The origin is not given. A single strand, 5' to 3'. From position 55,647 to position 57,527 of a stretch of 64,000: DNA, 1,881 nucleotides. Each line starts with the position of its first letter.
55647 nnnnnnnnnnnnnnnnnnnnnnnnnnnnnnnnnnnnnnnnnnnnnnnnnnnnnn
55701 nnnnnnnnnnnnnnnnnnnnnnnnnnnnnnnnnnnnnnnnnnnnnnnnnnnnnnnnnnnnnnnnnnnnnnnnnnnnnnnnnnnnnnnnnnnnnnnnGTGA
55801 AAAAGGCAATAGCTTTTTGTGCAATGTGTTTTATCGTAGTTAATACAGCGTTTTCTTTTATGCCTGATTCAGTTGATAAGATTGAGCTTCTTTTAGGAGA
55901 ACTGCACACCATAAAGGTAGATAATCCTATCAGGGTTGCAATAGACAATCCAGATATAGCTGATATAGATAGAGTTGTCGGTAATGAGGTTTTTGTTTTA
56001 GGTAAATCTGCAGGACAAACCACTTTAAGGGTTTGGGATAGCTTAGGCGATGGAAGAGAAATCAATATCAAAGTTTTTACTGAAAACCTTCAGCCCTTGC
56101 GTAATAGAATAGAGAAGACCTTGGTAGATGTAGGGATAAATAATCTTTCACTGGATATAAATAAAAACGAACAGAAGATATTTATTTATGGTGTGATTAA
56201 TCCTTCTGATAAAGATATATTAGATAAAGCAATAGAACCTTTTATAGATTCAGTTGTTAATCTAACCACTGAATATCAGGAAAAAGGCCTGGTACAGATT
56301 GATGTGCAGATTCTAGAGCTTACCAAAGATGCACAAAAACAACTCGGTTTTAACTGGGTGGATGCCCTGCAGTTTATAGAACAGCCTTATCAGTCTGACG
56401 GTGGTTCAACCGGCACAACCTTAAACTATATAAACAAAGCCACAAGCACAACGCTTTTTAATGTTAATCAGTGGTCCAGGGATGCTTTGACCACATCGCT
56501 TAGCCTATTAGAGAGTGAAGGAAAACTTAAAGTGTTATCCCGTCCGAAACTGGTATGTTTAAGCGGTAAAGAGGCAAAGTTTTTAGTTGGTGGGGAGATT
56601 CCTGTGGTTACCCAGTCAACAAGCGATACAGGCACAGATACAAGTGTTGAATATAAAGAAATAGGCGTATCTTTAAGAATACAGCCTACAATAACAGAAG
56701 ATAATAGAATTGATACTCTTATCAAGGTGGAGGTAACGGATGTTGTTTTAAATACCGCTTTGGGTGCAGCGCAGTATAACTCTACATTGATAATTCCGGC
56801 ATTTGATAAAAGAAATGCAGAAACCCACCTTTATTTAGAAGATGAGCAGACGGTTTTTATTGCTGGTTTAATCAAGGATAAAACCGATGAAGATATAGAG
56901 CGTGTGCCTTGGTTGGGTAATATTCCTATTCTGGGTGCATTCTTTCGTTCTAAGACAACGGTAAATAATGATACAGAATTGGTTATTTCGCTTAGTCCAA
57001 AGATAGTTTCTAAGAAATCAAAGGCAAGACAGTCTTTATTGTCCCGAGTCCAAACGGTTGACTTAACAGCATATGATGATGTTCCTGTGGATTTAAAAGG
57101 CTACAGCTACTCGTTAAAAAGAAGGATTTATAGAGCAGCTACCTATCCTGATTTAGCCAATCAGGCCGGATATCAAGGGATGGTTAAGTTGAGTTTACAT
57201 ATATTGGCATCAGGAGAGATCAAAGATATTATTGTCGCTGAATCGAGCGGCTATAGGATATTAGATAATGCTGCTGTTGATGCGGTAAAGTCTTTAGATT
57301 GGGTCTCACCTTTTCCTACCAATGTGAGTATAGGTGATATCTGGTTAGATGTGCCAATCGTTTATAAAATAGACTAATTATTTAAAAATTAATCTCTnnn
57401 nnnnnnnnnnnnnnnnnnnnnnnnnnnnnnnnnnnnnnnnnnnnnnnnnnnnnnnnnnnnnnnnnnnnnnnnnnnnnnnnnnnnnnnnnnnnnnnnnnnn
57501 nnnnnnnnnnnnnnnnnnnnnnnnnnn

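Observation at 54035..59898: Tad/Flp pilus machinery with non-canonical fusions: secretin-TonB_C, CpaE-CpaF single polypeptide, and a leading PPIase lipoprotein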

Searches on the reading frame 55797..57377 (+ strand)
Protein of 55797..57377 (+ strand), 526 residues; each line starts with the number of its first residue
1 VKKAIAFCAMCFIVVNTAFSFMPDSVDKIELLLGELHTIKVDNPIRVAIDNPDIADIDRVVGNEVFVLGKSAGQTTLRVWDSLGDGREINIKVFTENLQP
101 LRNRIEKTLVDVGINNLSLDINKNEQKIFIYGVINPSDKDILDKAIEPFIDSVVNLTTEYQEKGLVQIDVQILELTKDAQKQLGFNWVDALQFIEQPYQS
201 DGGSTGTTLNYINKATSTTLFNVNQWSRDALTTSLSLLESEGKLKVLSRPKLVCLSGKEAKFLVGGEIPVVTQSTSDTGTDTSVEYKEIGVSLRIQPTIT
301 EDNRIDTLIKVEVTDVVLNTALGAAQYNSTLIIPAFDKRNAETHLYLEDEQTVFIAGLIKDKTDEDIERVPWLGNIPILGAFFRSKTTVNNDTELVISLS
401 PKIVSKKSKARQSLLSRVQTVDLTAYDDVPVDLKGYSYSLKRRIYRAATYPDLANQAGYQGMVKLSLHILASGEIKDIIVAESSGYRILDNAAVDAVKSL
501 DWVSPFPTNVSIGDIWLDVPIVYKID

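Call 3: search_protein_families(library=pfam, proteins=[window:55797-57377:+], max_evalue=0.01)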
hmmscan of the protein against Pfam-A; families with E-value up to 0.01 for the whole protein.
window:55797-57377:+ (526 aa): 4 families
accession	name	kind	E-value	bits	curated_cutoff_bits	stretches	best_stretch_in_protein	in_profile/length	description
PF00263.26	Secretin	-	1.8e-45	155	27.5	1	237-404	1-168/169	Bacterial type II and III secretion system protein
PF03544.19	TonB_C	-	8.6e-16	58.6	24.6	1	448-525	3-79/79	Gram-negative bacterial TonB protein C-terminal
PF13629.12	T2SS-T3SS_pil_N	-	4.6e-12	45.9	23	1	27-93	3-71/72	Pilus formation protein N terminal region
PF13103.11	TonB_2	-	0.00017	22.1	22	1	435-507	3-72/85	TonB C terminal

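Call 11: find_homologous_proteins(query=window:55797-57377:+, max_evalue=0.00001)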
Query window:55797-57377:+ (526 aa): 550 proteins with E <= 0.00001 among 8000 candidates; the best 120 are listed.
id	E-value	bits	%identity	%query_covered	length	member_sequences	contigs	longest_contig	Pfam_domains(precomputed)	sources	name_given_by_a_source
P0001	0.0e+0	1150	100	100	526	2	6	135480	PF03544.20,PF13629.13,PF00263.27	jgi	-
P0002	1.0e-181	623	54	100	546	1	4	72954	PF03544.20,PF13629.13,PF13103.12,PF00263.27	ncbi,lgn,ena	-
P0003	6.3e-159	548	52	100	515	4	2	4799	PF03544.20,PF13629.13,PF00263.27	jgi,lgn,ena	jgi:pilus assembly protein CpaC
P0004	2.5e-152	526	51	95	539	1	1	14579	PF21934.2,PF03544.20,PF13629.13,PF13103.12,PF00263.27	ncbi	-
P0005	6.3e-123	429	44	96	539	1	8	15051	PF03544.20,PF13629.13,PF00263.27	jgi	-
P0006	6.6e-116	406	43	97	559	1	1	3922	PF03544.20,PF13629.13,PF00263.27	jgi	jgi:pilus assembly protein CpaC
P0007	5.7e-115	403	42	95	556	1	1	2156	PF03544.20,PF13629.13,PF13103.12,PF00263.27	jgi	jgi:pilus assembly protein CpaC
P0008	7.7e-115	403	40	99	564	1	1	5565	PF03544.20,PF13629.13,PF00263.27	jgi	jgi:pilus assembly protein CpaC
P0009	4.4e-114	400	41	96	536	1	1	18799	PF03544.20,PF13629.13,PF13103.12,PF00263.27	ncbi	ncbi:MAG: TonB family protein [Candidatus Omnitrophota bacterium]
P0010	7.7e-114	399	42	95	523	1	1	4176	PF03544.20,PF13629.13,PF13103.12,PF00263.27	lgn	-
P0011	1.2e-113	399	40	95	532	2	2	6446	PF03544.20,PF13629.13,PF13103.12,PF00263.27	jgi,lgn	-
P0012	6.2e-113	396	41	94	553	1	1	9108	PF03544.20,PF13629.13,PF13103.12,PF00263.27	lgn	-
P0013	2.2e-112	395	40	98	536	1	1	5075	PF03544.20,PF13629.13,PF00263.27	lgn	-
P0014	3.6e-112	394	40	100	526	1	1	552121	PF03544.20,PF13629.13,PF13103.12,PF00263.27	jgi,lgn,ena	-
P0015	5.3e-112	393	41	99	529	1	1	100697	PF03544.20,PF13629.13,PF00263.27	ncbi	ncbi:MAG: TonB family protein [Candidatus Omnitrophota bacterium]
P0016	1.4e-111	392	41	94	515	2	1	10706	PF03544.20,PF13629.13,PF13103.12,PF00263.27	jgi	jgi:pilus assembly protein CpaC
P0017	2.3e-111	391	38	100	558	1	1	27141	PF03544.20,PF13629.13,PF13103.12,PF00263.27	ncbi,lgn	ncbi:MAG: TonB family protein [Candidatus Omnitrophota bacterium]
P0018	3.5e-111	391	40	95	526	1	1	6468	PF03544.20,PF13629.13,PF13103.12,PF00263.27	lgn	-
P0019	9.6e-111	389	41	92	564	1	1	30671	PF03544.20,PF13629.13,PF00263.27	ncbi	-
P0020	1.7e-110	388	41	98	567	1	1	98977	PF03544.20,PF13629.13,PF00263.27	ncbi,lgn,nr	ncbi:MAG: TonB family protein [Candidatus Omnitrophota bacterium]|nr:TonB family protein [Candidatus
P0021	5.9e-110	387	41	98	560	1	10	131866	PF03544.20,PF13629.13,PF13103.12,PF00263.27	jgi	-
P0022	1.1e-109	386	39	99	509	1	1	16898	PF03544.20,PF13629.13,PF00263.27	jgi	-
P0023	1.6e-109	385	40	95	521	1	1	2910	PF03544.20,PF13629.13,PF13103.12,PF00263.27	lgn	-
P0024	7.4e-109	383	41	95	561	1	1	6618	PF03544.20,PF13629.13,PF13103.12,PF00263.27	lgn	-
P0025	4.4e-107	377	40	95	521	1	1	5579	PF03544.20,PF13629.13,PF13103.12,PF00263.27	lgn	-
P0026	4.7e-107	377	41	95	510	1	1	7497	PF03544.20,PF13629.13,PF13103.12,PF00263.27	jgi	jgi:pilus assembly protein CpaC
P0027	4.9e-107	377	41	96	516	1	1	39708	PF03544.20,PF13629.13,PF00263.27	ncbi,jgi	-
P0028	1.5e-106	375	39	99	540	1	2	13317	PF03544.20,PF13629.13,PF13103.12,PF00263.27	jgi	jgi:pilus assembly protein CpaC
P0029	1.3e-105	372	39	99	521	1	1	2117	PF03544.20,PF13629.13,PF13103.12,PF00263.27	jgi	jgi:pilus assembly protein CpaC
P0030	2.7e-104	368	40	93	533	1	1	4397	PF03544.20,PF13629.13,PF00263.27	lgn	-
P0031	1.3e-103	366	39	99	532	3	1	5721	PF03544.20,PF13629.13,PF00263.27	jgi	-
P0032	1.8e-103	365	39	95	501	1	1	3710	PF03544.20,PF13629.13,PF00263.27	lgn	-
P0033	2.0e-103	365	37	98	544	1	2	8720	PF03544.20,PF13629.13,PF00263.27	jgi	-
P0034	6.5e-103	363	37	96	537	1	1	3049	PF03544.20,PF13629.13,PF00263.27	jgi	jgi:pilus assembly protein CpaC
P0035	7.5e-103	363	39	99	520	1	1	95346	PF03544.20,PF13629.13,PF00263.27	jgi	jgi:pilus assembly protein CpaC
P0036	3.2e-102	361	39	95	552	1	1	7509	PF03544.20,PF13629.13,PF13103.12,PF00263.27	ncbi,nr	ncbi:MAG: TonB family protein [Candidatus Omnitrophota bacterium]|nr:TonB family protein [Candidatus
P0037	4.1e-102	361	38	96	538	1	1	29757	PF03544.20,PF13629.13,PF00263.27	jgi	-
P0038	4.1e-102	361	37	99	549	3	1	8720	PF03544.20,PF13629.13,PF00263.27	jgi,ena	-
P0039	7.5e-102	360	35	95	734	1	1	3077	PF03544.20,PF13629.13,PF13103.12,PF00263.27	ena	-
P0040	8.3e-102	360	39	99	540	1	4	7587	PF03544.20,PF13629.13,PF13103.12,PF00263.27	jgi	jgi:pilus assembly protein CpaC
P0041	8.3e-102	360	39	98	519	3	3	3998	PF03544.20,PF13629.13,PF13103.12,PF00263.27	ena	-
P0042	9.6e-102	359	38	99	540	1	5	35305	PF03544.20,PF13629.13,PF00263.27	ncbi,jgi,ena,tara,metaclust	tara:strand:+ start:7076 stop:8698 length:1623 start_codon:yes stop_codon:yes gene_type:complete|met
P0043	3.8e-101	358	36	100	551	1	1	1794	PF03544.20,PF13629.13,PF13103.12,PF00263.27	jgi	-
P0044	4.6e-101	357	40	96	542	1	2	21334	PF03544.20,PF13629.13,PF00263.27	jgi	-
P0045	5.4e-101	357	38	99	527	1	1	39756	PF03544.20,PF13629.13,PF00263.27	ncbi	ncbi:MAG: TonB family protein [Candidatus Omnitrophota bacterium]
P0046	9.9e-101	356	39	98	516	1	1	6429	PF03544.20,PF13629.13,PF13103.12,PF00263.27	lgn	-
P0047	1.3e-100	356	40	95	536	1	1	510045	PF03544.20,PF13629.13,PF00263.27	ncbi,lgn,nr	ncbi:MAG: TonB family protein [Candidatus Omnitrophica bacterium]|nr:TonB family protein [Candidatus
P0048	1.9e-100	355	37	100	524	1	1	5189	PF03544.20,PF13629.13,PF13103.12,PF00263.27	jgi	-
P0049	2.3e-100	355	38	100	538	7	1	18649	PF03544.20,PF13629.13,PF00263.27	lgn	-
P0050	2.4e-100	355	38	95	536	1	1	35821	PF03544.20,PF13629.13,PF00263.27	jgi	-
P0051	2.5e-100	355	40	95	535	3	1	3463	PF03544.20,PF13629.13,PF00263.27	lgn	-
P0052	3.5e-100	354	38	100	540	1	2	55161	PF03544.20,PF13629.13,PF00263.27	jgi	jgi:pilus assembly protein CpaC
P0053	1.1e-99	353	37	99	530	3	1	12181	PF03544.20,PF13629.13,PF00263.27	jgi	-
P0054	2.0e-99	352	39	95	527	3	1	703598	PF03544.20,PF13629.13,PF13103.12,PF00263.27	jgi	-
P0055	3.9e-99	351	39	98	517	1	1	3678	PF03544.20,PF13629.13,PF13103.12,PF00263.27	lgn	-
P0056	4.0e-99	351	37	95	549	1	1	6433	PF03544.20,PF13629.13,PF00263.27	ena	-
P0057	1.2e-98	349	37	95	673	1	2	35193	PF03544.20,PF13629.13,PF13103.12,PF00263.27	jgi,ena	-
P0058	1.6e-98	349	36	100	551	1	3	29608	PF03544.20,PF13629.13,PF00263.27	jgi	-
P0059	1.9e-98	349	39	96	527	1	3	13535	PF03544.20,PF13629.13,PF00263.27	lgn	-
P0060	2.8e-98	348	39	94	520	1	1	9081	PF03544.20,PF13629.13,PF13103.12,PF00263.27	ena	-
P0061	2.9e-98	348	38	99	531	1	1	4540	PF03544.20,PF13629.13,PF13103.12,PF00263.27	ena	-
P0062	3.0e-98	348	38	99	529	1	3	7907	PF03544.20,PF13629.13,PF13103.12,PF00263.27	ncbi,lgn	ncbi:MAG: TonB family protein [Candidatus Omnitrophota bacterium]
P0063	3.7e-98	348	38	97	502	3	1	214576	PF03544.20,PF13629.13,PF13103.12,PF00263.27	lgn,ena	-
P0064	6.8e-98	347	39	94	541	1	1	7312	PF03544.20,PF13629.13,PF00263.27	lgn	-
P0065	6.9e-98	347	38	96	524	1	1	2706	PF03544.20,PF13629.13,PF13103.12,PF00263.27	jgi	jgi:TonB family protein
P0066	1.3e-97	346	38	95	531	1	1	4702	PF03544.20,PF13629.13,PF00263.27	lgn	-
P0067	1.4e-97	346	38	95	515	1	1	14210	PF03544.20,PF13629.13,PF00263.27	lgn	-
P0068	2.1e-97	345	36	100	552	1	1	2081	PF03544.20,PF13629.13,PF00263.27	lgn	-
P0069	2.1e-97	345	37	100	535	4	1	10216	PF03544.20,PF13629.13,PF13103.12,PF00263.27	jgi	jgi:TonB family protein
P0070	2.5e-97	345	37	94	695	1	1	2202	PF03544.20,PF13629.13,PF13103.12,PF00263.27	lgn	-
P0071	4.5e-97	344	37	99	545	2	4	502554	PF03544.20,PF13629.13,PF00263.27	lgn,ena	-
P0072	5.2e-97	344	36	100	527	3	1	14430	PF03544.20,PF13629.13,PF00263.27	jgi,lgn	jgi:pilus assembly protein CpaC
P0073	5.6e-97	344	38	100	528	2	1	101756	PF03544.20,PF13629.13,PF13103.12,PF00263.27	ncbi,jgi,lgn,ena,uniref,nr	ncbi:MAG: hypothetical protein COV72_05685 [Candidatus Omnitrophica bacterium CG11_big_fil_rev_8_21_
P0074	6.7e-97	343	38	95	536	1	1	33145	PF03544.20,PF13629.13,PF00263.27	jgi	jgi:pilus assembly protein CpaC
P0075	1.3e-96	343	37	94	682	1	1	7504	PF03544.20,PF13629.13,PF13103.12,PF00263.27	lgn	-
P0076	1.3e-96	343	37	96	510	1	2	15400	PF03544.20,PF13629.13,PF13103.12,PF00263.27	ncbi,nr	ncbi:MAG: TonB family protein [Candidatus Omnitrophica bacterium]|nr:TonB family protein [Candidatus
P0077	2.7e-96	342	38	96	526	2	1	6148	PF03544.20,PF13629.13,PF00263.27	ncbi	-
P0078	6.9e-96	340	40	94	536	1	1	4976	PF03544.20,PF13629.13,PF13103.12,PF00263.27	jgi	jgi:pilus assembly protein CpaC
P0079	1.4e-95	339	37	100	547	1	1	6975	PF03544.20,PF13629.13,PF00263.27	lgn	-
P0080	3.5e-95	338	37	96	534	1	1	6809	PF03544.20,PF13629.13,PF00263.27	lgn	-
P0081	5.0e-95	337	36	100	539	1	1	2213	PF03544.20,PF13629.13,PF13103.12,PF00263.27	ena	-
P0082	6.3e-95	337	37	100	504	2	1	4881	PF03544.20,PF13629.13,PF13103.12,PF00263.27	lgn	-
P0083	6.5e-95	337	37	95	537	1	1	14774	PF03544.20,PF13629.13,PF13103.12,PF00263.27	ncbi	-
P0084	1.4e-94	336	36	95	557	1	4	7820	PF03544.20,PF13629.13,PF00263.27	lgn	-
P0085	1.5e-94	336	35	97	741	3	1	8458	PF03544.20,PF13629.13,PF13103.12,PF00263.27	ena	-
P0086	1.6e-94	336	38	95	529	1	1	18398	PF03544.20,PF13629.13,PF13103.12,PF00263.27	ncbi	ncbi:MAG: TonB family protein [Deltaproteobacteria bacterium]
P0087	5.8e-94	334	35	100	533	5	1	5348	PF03544.20,PF13629.13,PF00263.27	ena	-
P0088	6.3e-94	334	37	98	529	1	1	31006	PF03544.20,PF13629.13,PF00263.27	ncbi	ncbi:MAG: TonB family protein [Candidatus Omnitrophota bacterium]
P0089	7.9e-94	333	39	95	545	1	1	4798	PF03544.20,PF13629.13,PF00263.27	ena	-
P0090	2.1e-93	332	37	95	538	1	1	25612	PF03544.20,PF13629.13,PF00263.27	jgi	jgi:pilus assembly protein CpaC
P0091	2.3e-93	332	38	100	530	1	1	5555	PF03544.20,PF13629.13,PF00263.27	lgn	-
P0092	2.7e-93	332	36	100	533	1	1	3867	PF03544.20,PF13629.13,PF00263.27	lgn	-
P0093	3.5e-93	331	39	100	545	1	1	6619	PF03544.20,PF13629.13,PF13103.12,PF00263.27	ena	-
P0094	5.9e-93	330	36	100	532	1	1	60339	PF03544.20,PF13629.13,PF00263.27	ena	-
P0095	1.0e-92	330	39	95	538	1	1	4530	PF03544.20,PF13629.13,PF13103.12,PF00263.27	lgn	-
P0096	1.0e-92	330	36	100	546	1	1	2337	PF03544.20,PF13629.13,PF00263.27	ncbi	-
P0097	1.4e-92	329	39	95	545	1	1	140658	PF03544.20,PF13629.13,PF13103.12,PF00263.27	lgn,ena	-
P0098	1.4e-92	329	37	99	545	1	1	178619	PF03544.20,PF13629.13,PF13103.12,PF00263.27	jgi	jgi:pilus assembly protein CpaC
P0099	1.7e-92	329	38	100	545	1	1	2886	PF03544.20,PF13629.13,PF13103.12,PF00263.27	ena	-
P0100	2.3e-92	329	36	99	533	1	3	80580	PF03544.20,PF13629.13,PF13103.12,PF00263.27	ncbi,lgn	-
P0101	4.4e-92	328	38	100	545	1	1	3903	PF03544.20,PF13629.13,PF13103.12,PF00263.27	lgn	-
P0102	4.4e-92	328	37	100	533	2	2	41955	PF03544.20,PF13629.13,PF13103.12,PF00263.27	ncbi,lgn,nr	ncbi:MAG: TonB family protein [Candidatus Omnitrophica bacterium]|nr:TonB family protein [Candidatus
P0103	5.2e-92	327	36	100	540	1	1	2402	PF03544.20,PF13629.13,PF00263.27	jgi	jgi:pilus assembly protein CpaC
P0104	9.5e-92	327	36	99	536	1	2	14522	PF03544.20,PF13629.13,PF00263.27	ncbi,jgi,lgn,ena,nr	ncbi:MAG: hypothetical protein COV73_02610 [Candidatus Omnitrophica bacterium CG11_big_fil_rev_8_21_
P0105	1.8e-91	326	37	95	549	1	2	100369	PF03544.20,PF13629.13,PF00263.27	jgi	-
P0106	2.7e-91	325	36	100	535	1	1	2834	PF03544.20,PF13629.13,PF00263.27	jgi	-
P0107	6.2e-91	324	36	99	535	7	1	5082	PF03544.20,PF13629.13,PF00263.27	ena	-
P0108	1.0e-90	323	37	99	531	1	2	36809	PF03544.20,PF13629.13,PF00263.27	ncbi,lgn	-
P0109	1.5e-90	323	36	95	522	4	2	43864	PF03544.20,PF13103.12,PF00263.27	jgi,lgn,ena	-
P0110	1.5e-90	323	35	100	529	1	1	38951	PF03544.20,PF13629.13,PF13103.12,PF00263.27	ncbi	-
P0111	1.7e-90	322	36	100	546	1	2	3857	PF03544.20,PF13629.13,PF00263.27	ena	-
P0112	1.8e-90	322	36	99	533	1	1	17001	PF03544.20,PF13629.13,PF13103.12,PF00263.27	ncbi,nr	ncbi:MAG: TonB family protein [Candidatus Omnitrophica bacterium]|nr:TonB family protein [Candidatus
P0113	2.8e-90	322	35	96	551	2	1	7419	PF03544.20,PF13629.13,PF13103.12,PF00263.27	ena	-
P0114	4.2e-90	321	35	98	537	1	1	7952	PF03544.20,PF13629.13,PF00263.27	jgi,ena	-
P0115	5.7e-90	321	34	100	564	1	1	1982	PF03544.20,PF13629.13,PF13103.12,PF00263.27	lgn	-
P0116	9.7e-90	320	37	100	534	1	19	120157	PF03544.20,PF13629.13,PF00263.27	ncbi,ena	-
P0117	2.3e-89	319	37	96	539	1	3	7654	PF03544.20,PF13629.13,PF13103.12,PF00263.27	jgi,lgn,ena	-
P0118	2.7e-89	318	35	100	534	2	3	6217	PF03544.20,PF13629.13,PF13103.12,PF00263.27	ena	-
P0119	2.8e-89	318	38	95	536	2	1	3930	PF03544.20,PF13629.13,PF00263.27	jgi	-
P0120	4.2e-89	318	36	100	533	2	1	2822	PF03544.20,PF13629.13,PF00263.27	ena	-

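Call 21: find_related_loci(query=A1, collection=genome_contigs, flank=10000)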
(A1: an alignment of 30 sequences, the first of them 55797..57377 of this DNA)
Query A1 (526 aa) in genome_contigs; peptide patterns used: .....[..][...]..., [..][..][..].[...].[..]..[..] (x = any residue, [..] = any of these).
599 stretches matched a pattern (row limit reached: there are more); 519 encode a relative of the query (tblastn E <= 1e-3); the best 80 are kept; 80 distinct loci.
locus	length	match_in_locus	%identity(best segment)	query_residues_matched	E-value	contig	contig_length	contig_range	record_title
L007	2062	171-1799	54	1-526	0e+0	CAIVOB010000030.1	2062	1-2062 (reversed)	MAG: Candidatus Omnitrophica bacterium isolate AM-lipid-02-D9_bin-0621 genome assembly, contig: bin-0621:030/196, whole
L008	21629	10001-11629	41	13-526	1e-116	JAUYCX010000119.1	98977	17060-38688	MAG: Candidatus Omnitrophota bacterium isolate C20_maxbin.112_sub C20_k141_377444, whole genome shotgun sequence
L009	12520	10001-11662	38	1-525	2e-114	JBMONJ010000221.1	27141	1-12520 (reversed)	MAG: Candidatus Omnitrophota bacterium isolate Betzabe_MAG073 MAG073_221, whole genome shotgun sequence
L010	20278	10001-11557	41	1-523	3e-114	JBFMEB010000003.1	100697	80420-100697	MAG: Candidatus Omnitrophota bacterium isolate MAG234 MAG234_3, whole genome shotgun sequence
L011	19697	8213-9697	41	22-526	7e-114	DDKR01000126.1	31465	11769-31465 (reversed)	MAG TPA_asm: Candidatus Omnitrophica bacterium UBA2593 UBA2593_contig_1552, whole genome shotgun sequence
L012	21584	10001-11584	39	9-524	7e-112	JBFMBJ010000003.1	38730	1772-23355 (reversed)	MAG: Candidatus Omnitrophota bacterium isolate MAG161 MAG161_3, whole genome shotgun sequence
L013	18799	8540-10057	41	24-526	2e-111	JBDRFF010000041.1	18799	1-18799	MAG: Candidatus Omnitrophota bacterium isolate MEGAHIT-group-1.354 k141_1295733, whole genome shotgun sequence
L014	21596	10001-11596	39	1-526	8e-111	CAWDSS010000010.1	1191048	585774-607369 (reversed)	MAG: Candidatus Omnitrophota bacterium isolate MFD03726.bin.2.139 genome assembly, contig: contig_50884, whole genome sh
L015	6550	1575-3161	38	1-526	1e-110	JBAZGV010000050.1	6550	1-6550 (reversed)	MAG: Candidatus Omnitrophota bacterium isolate SO_2017_LW3_54 NODE_41337_length_6550_cov_0.964503_LW162_2017, whole geno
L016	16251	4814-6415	39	7-526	4e-109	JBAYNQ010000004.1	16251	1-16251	MAG: Candidatus Omnitrophota bacterium isolate SO_2016_LW1_69 scaffold03640_LW64-88_2016, whole genome shotgun sequence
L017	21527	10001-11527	38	7-524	6e-109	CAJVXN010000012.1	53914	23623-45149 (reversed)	TPA_asm: uncultured bacterium isolate DRR093005_bin.42_MetaBAT_v2.12.1_MAG genome assembly, contig: NODE_277_length_5391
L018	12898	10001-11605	39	5-526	9e-108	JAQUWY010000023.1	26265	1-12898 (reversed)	MAG: Candidatus Omnitrophota bacterium isolate STD2_200 NODE_6554_length_26265_cov_5.448275_Sandtown_D2, whole genome sh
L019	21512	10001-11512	40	28-525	2e-107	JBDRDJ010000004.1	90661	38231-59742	MAG: Candidatus Omnitrophota bacterium isolate MEGAHIT-group-1.241 k141_9779397, whole genome shotgun sequence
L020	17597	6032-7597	38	1-524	8e-107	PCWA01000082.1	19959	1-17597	MAG: Candidatus Omnitrophica bacterium CG11_big_fil_rev_8_21_14_0_20_42_13 CG11_8_21_14_0.20_scaffold_2148_c, whole geno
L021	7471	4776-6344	37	3-525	3e-106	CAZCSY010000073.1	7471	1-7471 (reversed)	MAG TPA_asm: uncultured Planctomycetia bacterium isolate binchicken_co81_68 genome assembly, contig: NODE_17482_length_7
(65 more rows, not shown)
